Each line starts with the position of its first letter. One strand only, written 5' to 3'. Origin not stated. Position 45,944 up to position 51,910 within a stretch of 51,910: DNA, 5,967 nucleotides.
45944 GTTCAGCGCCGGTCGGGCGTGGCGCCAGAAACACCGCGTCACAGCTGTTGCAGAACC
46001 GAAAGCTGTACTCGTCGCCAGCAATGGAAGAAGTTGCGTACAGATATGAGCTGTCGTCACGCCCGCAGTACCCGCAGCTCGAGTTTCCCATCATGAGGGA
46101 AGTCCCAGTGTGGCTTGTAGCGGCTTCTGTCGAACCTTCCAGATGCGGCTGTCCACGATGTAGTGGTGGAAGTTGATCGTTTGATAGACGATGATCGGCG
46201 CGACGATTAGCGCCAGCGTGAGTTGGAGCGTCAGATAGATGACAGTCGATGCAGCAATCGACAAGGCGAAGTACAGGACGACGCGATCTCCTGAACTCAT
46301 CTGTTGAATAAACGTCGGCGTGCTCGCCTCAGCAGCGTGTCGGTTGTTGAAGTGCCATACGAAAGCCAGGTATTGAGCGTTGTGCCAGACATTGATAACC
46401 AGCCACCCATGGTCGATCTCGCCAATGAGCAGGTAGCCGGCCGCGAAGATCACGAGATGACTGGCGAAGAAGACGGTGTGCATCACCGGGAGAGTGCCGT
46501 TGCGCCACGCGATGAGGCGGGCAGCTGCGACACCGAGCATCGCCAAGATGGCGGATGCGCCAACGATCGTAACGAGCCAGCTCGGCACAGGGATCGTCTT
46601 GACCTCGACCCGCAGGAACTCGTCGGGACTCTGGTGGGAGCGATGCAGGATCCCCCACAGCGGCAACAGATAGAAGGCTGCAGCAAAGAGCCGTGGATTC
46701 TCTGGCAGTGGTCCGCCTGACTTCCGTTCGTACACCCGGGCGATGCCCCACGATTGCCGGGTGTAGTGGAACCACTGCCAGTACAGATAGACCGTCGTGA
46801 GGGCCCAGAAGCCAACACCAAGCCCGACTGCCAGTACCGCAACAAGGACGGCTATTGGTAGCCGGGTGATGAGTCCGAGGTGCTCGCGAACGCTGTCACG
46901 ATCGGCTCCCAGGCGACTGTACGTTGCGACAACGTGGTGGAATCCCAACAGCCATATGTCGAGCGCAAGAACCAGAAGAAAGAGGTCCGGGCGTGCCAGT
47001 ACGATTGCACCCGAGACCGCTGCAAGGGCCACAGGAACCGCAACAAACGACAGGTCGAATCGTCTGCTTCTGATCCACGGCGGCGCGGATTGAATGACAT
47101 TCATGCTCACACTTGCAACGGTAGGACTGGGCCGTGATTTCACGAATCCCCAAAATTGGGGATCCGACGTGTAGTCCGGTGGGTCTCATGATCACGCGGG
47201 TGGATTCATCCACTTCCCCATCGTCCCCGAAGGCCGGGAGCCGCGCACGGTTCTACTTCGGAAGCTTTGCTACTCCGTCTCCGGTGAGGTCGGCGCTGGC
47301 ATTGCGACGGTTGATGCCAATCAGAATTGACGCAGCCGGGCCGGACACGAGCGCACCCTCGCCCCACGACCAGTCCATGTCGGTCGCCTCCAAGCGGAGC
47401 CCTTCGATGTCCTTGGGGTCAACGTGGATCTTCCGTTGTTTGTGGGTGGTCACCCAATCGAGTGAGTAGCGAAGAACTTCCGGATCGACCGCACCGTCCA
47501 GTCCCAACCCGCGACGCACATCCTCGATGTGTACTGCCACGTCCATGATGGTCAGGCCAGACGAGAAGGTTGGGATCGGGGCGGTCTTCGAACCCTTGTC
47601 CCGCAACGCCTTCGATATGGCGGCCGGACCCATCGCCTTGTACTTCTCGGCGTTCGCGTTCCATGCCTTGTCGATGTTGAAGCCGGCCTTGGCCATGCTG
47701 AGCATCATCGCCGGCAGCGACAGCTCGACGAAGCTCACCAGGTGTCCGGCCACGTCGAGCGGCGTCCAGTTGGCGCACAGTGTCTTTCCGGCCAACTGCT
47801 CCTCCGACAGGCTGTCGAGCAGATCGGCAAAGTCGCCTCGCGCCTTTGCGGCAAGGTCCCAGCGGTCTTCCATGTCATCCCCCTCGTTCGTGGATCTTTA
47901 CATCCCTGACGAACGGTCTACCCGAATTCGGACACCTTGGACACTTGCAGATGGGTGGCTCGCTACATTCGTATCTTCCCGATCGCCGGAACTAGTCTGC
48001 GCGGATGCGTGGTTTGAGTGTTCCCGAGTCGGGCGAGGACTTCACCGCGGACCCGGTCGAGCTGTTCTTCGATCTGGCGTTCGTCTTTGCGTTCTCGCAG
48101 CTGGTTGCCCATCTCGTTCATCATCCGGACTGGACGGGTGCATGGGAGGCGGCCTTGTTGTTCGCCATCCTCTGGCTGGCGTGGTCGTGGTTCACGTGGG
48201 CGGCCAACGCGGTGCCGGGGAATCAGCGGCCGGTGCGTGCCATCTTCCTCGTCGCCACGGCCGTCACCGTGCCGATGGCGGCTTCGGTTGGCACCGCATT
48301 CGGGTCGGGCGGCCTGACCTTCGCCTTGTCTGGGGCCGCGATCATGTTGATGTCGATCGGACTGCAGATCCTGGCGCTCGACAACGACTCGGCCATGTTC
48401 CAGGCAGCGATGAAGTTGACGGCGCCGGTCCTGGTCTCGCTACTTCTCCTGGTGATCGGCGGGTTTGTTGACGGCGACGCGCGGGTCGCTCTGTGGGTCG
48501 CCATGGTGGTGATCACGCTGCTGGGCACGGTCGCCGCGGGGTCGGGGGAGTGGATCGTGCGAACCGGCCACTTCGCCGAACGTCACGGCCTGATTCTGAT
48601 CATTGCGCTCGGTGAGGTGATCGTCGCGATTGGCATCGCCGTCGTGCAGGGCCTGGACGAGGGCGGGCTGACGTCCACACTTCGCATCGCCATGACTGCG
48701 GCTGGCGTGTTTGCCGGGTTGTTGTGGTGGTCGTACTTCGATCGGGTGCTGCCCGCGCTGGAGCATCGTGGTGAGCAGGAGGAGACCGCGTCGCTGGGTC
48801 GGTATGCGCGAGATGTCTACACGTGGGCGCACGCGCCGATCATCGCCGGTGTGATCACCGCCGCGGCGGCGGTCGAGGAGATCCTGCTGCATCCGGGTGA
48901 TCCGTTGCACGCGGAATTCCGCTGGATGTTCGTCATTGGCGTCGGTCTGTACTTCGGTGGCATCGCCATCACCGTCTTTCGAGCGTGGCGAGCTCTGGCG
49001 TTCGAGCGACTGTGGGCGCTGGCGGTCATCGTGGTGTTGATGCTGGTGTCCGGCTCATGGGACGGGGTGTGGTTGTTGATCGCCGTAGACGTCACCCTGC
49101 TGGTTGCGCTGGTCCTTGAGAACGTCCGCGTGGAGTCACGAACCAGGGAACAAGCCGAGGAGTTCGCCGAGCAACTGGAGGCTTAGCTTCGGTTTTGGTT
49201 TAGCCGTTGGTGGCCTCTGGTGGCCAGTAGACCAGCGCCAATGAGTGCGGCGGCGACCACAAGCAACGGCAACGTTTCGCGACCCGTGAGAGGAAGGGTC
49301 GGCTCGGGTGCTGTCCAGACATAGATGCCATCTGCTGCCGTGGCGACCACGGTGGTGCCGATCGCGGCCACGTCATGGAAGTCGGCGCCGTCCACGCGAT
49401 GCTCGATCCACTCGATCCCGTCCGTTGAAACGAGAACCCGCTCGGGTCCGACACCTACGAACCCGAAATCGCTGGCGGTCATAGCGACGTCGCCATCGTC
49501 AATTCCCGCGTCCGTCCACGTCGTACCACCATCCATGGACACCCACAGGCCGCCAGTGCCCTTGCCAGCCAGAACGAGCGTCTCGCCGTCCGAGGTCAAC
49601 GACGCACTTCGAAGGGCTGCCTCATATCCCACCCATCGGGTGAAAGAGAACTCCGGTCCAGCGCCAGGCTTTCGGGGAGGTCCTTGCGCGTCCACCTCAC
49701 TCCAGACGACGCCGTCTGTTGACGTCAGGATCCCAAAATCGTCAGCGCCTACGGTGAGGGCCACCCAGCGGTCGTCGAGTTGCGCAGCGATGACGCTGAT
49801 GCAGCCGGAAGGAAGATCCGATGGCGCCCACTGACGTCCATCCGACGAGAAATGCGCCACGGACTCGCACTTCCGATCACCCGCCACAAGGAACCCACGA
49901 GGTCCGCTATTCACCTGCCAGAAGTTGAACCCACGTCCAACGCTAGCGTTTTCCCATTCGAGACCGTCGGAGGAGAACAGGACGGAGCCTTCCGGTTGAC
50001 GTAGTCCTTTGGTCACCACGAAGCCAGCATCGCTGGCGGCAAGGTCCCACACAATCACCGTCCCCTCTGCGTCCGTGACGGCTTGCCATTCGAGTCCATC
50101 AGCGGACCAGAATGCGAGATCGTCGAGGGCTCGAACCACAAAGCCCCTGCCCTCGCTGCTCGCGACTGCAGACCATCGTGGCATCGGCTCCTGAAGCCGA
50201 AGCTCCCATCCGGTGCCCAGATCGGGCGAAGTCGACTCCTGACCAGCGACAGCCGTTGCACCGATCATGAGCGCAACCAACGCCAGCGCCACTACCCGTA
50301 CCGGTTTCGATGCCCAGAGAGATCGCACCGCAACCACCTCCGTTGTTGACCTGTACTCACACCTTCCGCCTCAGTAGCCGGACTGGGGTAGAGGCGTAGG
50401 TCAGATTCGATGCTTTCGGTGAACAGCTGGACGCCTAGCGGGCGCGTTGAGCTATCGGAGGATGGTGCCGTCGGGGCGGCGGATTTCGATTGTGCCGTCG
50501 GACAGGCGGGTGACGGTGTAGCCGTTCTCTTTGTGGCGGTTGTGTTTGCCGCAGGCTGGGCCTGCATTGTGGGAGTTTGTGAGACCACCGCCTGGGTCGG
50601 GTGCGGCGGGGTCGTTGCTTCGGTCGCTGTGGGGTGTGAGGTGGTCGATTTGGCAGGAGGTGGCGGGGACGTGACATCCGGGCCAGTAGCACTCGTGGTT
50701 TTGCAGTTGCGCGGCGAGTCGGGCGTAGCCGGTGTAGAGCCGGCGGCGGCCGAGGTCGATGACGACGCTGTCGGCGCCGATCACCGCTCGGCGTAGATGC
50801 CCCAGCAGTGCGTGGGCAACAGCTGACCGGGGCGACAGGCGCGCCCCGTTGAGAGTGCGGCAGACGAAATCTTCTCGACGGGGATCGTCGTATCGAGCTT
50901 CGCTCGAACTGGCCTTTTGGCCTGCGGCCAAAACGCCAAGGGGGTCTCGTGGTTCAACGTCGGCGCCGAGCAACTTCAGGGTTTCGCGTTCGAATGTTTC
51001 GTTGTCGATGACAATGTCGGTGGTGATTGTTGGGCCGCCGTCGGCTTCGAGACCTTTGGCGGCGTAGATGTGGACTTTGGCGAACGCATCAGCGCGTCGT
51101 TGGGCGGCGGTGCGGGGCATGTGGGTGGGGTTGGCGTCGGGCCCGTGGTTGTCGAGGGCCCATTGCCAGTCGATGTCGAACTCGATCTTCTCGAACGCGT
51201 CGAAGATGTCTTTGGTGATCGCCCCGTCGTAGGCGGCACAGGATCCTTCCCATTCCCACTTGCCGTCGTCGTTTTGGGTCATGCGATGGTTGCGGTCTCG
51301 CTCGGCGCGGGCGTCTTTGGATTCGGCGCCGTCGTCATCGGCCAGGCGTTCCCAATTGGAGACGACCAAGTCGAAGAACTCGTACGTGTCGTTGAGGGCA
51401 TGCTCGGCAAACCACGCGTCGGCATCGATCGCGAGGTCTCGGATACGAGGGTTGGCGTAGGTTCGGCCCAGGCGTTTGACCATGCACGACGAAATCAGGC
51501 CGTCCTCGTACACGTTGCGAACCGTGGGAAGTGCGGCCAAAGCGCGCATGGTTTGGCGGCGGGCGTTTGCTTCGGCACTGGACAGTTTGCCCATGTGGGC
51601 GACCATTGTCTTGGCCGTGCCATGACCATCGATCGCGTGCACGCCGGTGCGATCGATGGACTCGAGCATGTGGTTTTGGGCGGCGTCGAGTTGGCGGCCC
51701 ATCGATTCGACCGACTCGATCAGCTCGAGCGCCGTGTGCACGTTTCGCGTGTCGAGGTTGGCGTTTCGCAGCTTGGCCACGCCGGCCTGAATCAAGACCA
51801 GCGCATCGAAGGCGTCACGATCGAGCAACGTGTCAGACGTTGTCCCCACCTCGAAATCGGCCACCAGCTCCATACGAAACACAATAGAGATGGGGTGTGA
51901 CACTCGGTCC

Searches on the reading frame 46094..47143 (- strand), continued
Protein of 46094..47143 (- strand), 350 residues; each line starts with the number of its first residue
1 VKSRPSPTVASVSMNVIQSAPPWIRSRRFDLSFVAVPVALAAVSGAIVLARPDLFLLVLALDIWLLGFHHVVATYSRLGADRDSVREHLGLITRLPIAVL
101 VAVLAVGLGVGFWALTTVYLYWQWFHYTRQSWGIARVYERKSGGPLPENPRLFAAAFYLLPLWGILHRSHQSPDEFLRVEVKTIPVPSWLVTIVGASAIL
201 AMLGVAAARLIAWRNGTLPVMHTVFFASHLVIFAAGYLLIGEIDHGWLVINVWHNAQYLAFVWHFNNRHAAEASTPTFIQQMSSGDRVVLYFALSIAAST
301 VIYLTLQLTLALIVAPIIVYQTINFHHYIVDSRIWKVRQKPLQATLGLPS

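Call 60: find_encoding_contigs(protein=P0343, flank=6000, max_places=2)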
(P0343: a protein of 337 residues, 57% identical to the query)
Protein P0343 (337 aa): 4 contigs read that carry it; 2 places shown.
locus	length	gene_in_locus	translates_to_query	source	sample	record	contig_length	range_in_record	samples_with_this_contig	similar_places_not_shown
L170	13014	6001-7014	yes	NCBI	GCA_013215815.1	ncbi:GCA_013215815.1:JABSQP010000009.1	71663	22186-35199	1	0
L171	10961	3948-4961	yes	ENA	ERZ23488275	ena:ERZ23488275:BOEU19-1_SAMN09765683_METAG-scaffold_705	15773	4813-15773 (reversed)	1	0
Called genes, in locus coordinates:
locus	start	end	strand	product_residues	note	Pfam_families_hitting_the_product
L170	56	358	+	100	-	-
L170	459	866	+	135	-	PF01878:EVE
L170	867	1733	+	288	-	PF00892:EamA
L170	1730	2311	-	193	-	-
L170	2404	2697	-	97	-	PF10073:GapR_DNA-bd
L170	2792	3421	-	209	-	PF11393:T4BSS_DotI_IcmL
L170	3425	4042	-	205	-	PF08511:COQ9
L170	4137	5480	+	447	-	PF03109:ABC1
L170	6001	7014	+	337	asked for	-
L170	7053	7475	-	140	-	PF00571:CBS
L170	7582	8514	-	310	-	PF00005:ABC_tran, PF13304:AAA_21 (weak)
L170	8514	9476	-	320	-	PF03403:PAF-AH_p_II (faint)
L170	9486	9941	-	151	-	PF04386:SspB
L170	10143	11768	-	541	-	PF04932:Wzy_C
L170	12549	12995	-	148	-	-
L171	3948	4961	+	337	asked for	-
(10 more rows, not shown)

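Call 61: find_encoding_contigs(protein=P0230, flank=6000, max_places=1)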
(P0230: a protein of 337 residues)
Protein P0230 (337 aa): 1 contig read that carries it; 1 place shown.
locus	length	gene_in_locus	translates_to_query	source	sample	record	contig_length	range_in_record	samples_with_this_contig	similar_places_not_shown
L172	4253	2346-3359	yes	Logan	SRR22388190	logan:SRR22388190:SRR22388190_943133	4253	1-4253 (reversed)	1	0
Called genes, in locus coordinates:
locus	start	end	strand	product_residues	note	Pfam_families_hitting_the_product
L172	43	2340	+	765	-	-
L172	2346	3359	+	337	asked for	-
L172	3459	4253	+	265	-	?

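Call 63: search_protein_families(library=pfam, proteins=[L172:43-2337:+, L070:4051-5844:+, L015:2233-3813:-, L054:3496-4674:+], max_evalue=1)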
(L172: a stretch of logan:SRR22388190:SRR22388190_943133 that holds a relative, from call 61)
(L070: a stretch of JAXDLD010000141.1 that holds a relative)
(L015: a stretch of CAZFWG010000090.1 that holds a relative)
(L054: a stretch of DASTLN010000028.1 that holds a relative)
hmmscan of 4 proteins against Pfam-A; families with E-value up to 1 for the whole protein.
L172:43-2337:+ (765 aa): 0 families

L070:4051-5844:+ (598 aa): 0 families

L015:2233-3813:- (527 aa): 0 families

L054:3496-4674:+ (393 aa): 1 family
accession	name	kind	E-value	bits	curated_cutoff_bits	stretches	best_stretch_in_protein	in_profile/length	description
PF09594.16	GT87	-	4e-21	76.3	25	1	90-303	2-229/237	Glycosyltransferase family 87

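Call 70: fold_search(model_id=the predicted structure, library=viral)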
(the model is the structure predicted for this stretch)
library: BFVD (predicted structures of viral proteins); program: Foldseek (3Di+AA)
matches with E <= 10: 84; with E <= 0.001: 0
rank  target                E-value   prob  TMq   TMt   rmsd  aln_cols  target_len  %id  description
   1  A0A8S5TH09            1.2e+00  0.10  0.20  0.11  43.4       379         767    8  Uncharacterized protein [Myoviridae sp. ctIty1]
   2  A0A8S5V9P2            1.5e+00  0.03  0.10  0.06  61.8       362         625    9  STRUCTURAL MAINTENANCE OF CHROMOSOMES PROTEIN [Ackermannviridae sp. ctUml7]
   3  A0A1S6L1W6            1.7e+00  0.04  0.13  0.07  37.0       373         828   11  (no name in the UniProt tables at hand)
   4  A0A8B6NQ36            1.8e+00  0.05  0.12  0.14  22.4       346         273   11  G-protein coupled receptor 12 [Elephant endotheliotropic herpesvirus 1A]
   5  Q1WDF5                1.8e+00  0.04  0.11  0.04  48.6       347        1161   11  (no name in the UniProt tables at hand)
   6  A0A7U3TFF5            2.0e+00  0.02  0.11  0.08  29.6       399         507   11  (no name in the UniProt tables at hand)
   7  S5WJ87                2.4e+00  0.05  0.16  0.17  22.6       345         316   10  (no name in the UniProt tables at hand)
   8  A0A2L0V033            3.0e+00  0.06  0.14  0.21  20.3       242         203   10  Uncharacterized protein [Agrobacterium phage Atu_ph07]
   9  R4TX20                3.3e+00  0.04  0.15  0.15  21.6       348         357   14  (no name in the UniProt tables at hand)
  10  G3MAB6                3.3e+00  0.02  0.12  0.07  58.5       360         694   10  Gp375 [Bacillus phage G]
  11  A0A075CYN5            3.9e+00  0.08  0.20  0.26  16.0       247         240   10  Membrane protein EE19 [Elephant endotheliotropic herpesvirus 5]
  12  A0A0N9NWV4            3.9e+00  0.04  0.15  0.05  55.2       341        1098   10  (no name in the UniProt tables at hand)
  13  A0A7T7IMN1            4.1e+00  0.06  0.13  0.14  13.1       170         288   14  (no name in the UniProt tables at hand)
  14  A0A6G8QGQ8            4.1e+00  0.04  0.13  0.05  32.3       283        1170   11  (no name in the UniProt tables at hand)
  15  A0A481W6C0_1          4.1e+00  0.02  0.11  0.04  33.3       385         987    6  Tail tape measure protein [Fusobacterium phage Fnu1]
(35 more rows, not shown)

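Call 76: search_dna_similar(query=window:46094-47110:-, collection=plasmids, mode=protein, max_evalue=0.001, max_rows=15)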
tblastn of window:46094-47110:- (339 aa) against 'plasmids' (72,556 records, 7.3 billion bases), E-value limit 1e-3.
No match.

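Call 77: search_dna_similar(query=window:46094-47110:-, collection=phages, mode=protein, max_evalue=0.001, max_rows=10)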
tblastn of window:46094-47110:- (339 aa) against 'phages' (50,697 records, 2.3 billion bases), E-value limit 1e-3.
No match.

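Call 82: search_protein_families(library=pfam, alignment_id=A2, max_evalue=10)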
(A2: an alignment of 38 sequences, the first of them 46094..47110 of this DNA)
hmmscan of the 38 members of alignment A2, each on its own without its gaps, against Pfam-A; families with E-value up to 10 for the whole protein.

A. member 1, window:46094-47110:- (339 aa): 0 families

B. families by the number of members that match (of 38 scanned): 20 families
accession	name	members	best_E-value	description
PF04246.17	RseC_MucC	2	1.2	Positive regulator of sigma(E), RseC/MucC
PF17332.7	DUF5592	1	0.00099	Family of unknown function (DUF5592)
PF17402.7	DUF5408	1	0.0011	Family of unknown function (DUF5408)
PF09656.15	PGPGW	1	0.0039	Putative transmembrane protein (PGPGW)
PF13132.12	DUF3950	1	0.041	Domain of unknown function (DUF3950)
PF13622.12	4HBT_3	1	0.099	Acyl-CoA thioesterase N-terminal domain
PF19507.4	DUF6041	1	0.14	Family of unknown function (DUF6041)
PF10766.14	AcrZ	1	0.15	Multidrug efflux pump-associated protein AcrZ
PF18771.7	APOBEC3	1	0.16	APOBEC3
PF15012.11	DUF4519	1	0.17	Domain of unknown function (DUF4519)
PF10011.15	DUF2254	1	0.21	Predicted membrane protein (DUF2254)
PF06781.17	CrgA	1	0.21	Cell division protein CrgA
PF12537.13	GPHR_N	1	0.27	The Golgi pH Regulator (GPHR) Family N-terminal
PF05449.16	Phage_holin_3_7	1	0.5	Putative 3TM holin, Phage_holin_3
PF05052.17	MerE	1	0.68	MerE protein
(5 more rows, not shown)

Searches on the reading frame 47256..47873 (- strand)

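Call 78: search_protein_families(library=pfam, proteins=[window:47256-47873:-], max_evalue=0.01)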
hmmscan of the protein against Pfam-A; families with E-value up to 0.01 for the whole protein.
window:47256-47873:- (206 aa): 3 families
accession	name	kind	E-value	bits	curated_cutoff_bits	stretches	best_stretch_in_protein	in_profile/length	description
PF11716.13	MDMPI_N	-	2.6e-07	31.8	24.2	1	10-92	3-91/140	Mycothiol maleylpyruvate isomerase N-terminal domain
PF12867.12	DinB_2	-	0.007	17.3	24.8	0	10-73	4-64/128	DinB superfamily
PF07398.16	MDMPI_C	-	0.0091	17.1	29.5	0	147-203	25-86/90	MDMPI C-terminal domain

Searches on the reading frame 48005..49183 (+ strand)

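Call 78: search_protein_families(library=pfam, proteins=[window:48005-49183:+], max_evalue=0.01)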
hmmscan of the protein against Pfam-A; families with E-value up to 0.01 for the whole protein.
window:48005-49183:+ (393 aa): 1 family
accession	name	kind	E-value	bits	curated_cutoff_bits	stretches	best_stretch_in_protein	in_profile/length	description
PF06772.16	LtrA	-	5.2e-69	233.6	31.9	1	15-368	2-354/356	Bacterial low temperature requirement A protein (LtrA)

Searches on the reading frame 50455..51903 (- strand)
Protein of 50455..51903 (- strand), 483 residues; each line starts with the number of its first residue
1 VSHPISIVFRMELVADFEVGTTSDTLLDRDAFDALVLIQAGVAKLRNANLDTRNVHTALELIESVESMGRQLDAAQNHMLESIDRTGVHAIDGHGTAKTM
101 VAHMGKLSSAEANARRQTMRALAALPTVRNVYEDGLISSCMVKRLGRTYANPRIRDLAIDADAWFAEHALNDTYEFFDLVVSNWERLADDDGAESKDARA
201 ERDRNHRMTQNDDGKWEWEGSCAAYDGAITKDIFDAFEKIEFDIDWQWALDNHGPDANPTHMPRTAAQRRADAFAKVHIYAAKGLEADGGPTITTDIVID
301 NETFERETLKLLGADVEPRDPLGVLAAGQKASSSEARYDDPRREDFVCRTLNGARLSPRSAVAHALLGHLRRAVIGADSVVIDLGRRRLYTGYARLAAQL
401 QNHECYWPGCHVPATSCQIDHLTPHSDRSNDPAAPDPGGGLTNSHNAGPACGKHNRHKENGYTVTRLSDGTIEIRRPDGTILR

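Call 78: search_protein_families(library=pfam, proteins=[window:50455-51903:-], max_evalue=0.01)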
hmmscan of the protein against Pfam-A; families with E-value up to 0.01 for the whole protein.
window:50455-51903:- (483 aa): 2 families
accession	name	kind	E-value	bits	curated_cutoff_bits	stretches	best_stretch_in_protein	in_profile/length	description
PF02720.22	DUF222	-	1.8e-08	34.5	24.4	1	62-278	4-216/306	Domain of unknown function (DUF222)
PF06174.16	DUF987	-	0.0052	17.1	25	0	201-233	14-46/65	Protein of unknown function (DUF987)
